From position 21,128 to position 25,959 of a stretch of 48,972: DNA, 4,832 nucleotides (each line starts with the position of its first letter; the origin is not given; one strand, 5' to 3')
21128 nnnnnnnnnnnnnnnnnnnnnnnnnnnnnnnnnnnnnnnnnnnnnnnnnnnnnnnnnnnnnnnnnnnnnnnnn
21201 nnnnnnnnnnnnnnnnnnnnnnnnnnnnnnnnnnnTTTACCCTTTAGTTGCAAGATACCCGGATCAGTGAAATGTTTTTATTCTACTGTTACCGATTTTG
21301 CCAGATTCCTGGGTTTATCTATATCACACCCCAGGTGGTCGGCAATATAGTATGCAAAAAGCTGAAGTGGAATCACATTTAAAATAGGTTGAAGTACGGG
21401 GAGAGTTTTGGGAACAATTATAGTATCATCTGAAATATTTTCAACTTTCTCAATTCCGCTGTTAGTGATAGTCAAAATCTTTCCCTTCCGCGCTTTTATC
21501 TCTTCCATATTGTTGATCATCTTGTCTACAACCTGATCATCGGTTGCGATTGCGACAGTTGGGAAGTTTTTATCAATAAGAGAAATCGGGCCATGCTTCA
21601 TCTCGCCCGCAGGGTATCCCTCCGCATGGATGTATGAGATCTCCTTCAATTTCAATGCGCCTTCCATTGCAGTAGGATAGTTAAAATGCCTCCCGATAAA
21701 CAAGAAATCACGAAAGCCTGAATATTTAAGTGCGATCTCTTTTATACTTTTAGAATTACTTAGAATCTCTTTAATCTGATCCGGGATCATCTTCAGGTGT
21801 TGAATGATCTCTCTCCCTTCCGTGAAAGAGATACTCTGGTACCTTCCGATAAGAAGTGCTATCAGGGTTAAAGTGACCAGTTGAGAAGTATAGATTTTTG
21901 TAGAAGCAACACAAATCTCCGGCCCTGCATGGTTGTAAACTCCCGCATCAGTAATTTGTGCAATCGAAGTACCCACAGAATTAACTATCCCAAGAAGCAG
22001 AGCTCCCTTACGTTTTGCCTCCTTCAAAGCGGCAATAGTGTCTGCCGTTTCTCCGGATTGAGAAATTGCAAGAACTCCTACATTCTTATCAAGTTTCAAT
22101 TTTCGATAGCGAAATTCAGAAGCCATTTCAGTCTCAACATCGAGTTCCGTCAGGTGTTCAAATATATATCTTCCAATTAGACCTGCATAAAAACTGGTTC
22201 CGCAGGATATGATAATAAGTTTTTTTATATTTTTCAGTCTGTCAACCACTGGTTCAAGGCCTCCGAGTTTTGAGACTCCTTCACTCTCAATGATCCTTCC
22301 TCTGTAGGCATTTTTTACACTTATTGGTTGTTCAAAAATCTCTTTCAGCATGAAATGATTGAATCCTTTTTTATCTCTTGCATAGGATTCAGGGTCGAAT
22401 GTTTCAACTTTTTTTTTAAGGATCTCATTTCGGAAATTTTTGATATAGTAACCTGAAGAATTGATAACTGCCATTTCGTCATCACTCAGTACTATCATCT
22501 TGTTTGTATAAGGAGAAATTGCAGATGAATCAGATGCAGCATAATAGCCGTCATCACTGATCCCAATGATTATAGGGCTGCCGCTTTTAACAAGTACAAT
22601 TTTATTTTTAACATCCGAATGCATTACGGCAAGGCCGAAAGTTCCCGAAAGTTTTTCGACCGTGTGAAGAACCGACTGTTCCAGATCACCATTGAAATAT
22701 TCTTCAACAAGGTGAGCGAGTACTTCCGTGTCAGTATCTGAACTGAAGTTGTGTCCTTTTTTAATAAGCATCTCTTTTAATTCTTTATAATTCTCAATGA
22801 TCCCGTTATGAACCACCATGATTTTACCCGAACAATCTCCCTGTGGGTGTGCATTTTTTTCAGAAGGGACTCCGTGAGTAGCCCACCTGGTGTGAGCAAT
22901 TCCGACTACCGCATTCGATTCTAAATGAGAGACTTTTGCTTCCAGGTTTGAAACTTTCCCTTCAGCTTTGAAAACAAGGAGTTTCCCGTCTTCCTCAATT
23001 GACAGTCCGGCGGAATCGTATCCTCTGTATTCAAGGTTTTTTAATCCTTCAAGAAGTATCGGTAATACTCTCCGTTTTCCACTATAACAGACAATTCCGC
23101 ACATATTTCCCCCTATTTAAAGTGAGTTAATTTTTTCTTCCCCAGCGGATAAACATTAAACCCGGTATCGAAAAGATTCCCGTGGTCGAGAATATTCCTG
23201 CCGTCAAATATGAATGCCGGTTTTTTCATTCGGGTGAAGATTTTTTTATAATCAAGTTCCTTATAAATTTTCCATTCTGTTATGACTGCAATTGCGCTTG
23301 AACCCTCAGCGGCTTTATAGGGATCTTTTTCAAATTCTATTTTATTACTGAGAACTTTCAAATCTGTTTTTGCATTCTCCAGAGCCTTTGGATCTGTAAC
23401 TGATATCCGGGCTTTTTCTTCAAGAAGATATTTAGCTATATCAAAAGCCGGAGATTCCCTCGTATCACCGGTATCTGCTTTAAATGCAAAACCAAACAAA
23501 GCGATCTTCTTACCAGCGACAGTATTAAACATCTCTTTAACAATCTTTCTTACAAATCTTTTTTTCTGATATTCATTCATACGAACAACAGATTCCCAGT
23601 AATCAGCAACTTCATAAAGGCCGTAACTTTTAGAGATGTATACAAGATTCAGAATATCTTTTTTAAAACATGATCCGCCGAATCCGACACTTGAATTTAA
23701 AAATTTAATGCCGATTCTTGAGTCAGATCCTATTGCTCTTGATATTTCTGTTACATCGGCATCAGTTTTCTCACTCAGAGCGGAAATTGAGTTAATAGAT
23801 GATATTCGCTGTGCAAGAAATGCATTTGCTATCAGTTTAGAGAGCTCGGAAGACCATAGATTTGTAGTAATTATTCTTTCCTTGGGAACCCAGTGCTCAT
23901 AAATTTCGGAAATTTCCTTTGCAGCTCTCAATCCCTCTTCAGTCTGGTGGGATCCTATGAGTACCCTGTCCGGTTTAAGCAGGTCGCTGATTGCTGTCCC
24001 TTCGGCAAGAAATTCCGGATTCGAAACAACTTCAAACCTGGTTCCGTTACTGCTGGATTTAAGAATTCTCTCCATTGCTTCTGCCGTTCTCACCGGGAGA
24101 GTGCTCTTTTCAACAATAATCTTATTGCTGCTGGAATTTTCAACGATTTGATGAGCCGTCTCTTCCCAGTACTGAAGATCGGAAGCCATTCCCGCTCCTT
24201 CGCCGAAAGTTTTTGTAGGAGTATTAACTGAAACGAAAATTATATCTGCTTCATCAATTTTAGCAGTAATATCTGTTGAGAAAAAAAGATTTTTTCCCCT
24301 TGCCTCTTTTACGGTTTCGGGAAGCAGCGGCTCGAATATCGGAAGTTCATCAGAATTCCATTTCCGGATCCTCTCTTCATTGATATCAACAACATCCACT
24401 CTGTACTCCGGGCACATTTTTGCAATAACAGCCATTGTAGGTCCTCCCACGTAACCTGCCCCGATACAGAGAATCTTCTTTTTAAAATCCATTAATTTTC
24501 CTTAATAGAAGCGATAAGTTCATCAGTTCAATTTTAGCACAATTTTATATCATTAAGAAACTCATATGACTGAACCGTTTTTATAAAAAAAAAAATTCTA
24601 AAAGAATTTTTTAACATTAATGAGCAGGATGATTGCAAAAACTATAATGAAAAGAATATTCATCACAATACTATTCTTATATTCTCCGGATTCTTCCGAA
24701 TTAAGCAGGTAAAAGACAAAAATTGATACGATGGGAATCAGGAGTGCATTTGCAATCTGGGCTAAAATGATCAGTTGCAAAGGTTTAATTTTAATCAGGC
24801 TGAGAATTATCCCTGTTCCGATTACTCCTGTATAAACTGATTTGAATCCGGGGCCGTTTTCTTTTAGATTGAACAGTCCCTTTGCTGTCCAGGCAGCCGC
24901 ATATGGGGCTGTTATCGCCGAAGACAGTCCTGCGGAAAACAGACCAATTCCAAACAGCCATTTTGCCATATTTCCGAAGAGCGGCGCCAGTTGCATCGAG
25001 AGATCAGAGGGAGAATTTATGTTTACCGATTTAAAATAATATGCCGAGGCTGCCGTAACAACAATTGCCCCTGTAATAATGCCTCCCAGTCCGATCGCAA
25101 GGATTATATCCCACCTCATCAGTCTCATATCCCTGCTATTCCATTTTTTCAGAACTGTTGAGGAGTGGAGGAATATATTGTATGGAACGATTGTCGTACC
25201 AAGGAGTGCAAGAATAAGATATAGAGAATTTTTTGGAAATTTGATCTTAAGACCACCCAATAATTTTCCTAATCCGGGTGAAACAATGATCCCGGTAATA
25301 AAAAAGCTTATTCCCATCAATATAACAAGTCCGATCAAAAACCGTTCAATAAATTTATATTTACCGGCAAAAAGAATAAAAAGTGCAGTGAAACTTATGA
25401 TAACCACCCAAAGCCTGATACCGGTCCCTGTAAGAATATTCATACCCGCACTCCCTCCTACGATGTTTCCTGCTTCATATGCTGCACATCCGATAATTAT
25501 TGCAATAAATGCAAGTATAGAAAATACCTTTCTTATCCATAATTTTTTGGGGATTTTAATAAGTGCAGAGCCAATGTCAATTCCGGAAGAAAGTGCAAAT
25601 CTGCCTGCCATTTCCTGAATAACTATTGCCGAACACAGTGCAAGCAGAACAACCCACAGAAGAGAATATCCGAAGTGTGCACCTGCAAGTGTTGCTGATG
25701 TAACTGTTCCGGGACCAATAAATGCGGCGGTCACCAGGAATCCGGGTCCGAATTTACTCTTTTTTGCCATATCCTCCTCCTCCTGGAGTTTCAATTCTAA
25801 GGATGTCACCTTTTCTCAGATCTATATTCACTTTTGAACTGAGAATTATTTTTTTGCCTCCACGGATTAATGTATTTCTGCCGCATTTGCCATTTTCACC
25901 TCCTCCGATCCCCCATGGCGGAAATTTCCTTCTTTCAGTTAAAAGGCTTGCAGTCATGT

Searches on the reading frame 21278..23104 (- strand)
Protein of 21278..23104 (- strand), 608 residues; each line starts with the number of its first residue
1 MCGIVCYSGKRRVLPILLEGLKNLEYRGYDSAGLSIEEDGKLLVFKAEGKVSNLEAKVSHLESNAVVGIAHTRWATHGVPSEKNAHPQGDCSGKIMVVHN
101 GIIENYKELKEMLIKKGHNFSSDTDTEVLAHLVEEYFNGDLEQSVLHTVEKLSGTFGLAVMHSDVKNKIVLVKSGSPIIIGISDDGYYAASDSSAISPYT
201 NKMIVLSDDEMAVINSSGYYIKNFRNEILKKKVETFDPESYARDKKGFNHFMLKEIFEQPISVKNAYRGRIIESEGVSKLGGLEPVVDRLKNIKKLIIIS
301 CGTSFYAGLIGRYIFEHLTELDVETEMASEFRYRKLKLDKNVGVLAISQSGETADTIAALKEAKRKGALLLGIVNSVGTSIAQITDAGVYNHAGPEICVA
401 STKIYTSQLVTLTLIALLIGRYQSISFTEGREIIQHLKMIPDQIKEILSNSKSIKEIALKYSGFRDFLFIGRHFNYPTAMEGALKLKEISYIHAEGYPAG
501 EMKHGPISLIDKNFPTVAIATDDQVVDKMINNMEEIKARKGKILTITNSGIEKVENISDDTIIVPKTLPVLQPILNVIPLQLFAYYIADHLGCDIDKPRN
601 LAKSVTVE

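Call 8: search_protein_families(library=pfam, proteins=[window:21278-23104:-], max_evalue=0.001)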
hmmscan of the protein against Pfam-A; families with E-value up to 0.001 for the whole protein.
window:21278-23104:- (608 aa): 3 families
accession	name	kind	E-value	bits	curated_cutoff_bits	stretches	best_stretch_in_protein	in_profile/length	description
PF01380.27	SIS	-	1.4e-48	164.4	25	2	290-417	2-130/131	SIS domain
PF13522.11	GATase_6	-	4.5e-22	78.9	27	1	65-192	10-130/130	Glutamine amidotransferase domain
PF13537.11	GATase_7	-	4.3e-16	59.5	25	1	75-196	5-121/123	Glutamine amidotransferase domain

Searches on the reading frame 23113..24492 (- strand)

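Call 8: search_protein_families(library=pfam, proteins=[window:23113-24492:-], max_evalue=0.001)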
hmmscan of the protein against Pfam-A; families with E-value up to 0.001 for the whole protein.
window:23113-24492:- (459 aa): 3 families
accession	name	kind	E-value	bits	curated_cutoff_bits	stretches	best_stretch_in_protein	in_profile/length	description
PF03721.20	UDPG_MGDP_dh_N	-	1.1e-57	195.1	27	1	6-189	2-182/187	UDP-glucose/GDP-mannose dehydrogenase family, NAD binding domain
PF03720.21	UDPG_MGDP_dh_C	-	3.3e-31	108.2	30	1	331-437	1-103/103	UDP-glucose/GDP-mannose dehydrogenase family, UDP binding domain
PF00984.24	UDPG_MGDP_dh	-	2.1e-29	101.9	25.4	1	213-307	1-93/94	UDP-glucose/GDP-mannose dehydrogenase family, central domain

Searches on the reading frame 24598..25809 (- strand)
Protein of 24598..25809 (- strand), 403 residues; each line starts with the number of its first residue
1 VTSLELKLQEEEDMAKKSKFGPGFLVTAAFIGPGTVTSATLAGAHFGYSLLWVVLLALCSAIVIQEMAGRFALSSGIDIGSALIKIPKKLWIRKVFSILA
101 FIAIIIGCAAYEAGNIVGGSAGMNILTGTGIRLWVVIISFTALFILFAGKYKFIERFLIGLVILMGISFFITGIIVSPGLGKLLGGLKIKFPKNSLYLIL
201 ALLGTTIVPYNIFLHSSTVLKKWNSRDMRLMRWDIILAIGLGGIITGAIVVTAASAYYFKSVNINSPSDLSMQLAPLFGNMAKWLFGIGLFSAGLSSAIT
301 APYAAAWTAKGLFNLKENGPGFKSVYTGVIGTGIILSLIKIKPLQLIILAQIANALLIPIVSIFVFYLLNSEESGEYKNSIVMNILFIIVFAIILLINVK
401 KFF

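Call 8: search_protein_families(library=pfam, proteins=[window:24598-25809:-], max_evalue=0.001)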
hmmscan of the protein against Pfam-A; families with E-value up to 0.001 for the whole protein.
window:24598-25809:- (403 aa): 1 family
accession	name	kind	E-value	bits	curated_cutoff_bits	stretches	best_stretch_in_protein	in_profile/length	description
PF01566.24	Nramp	-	4.2e-80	269.9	29.8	1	36-380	1-356/357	Natural resistance-associated macrophage protein-like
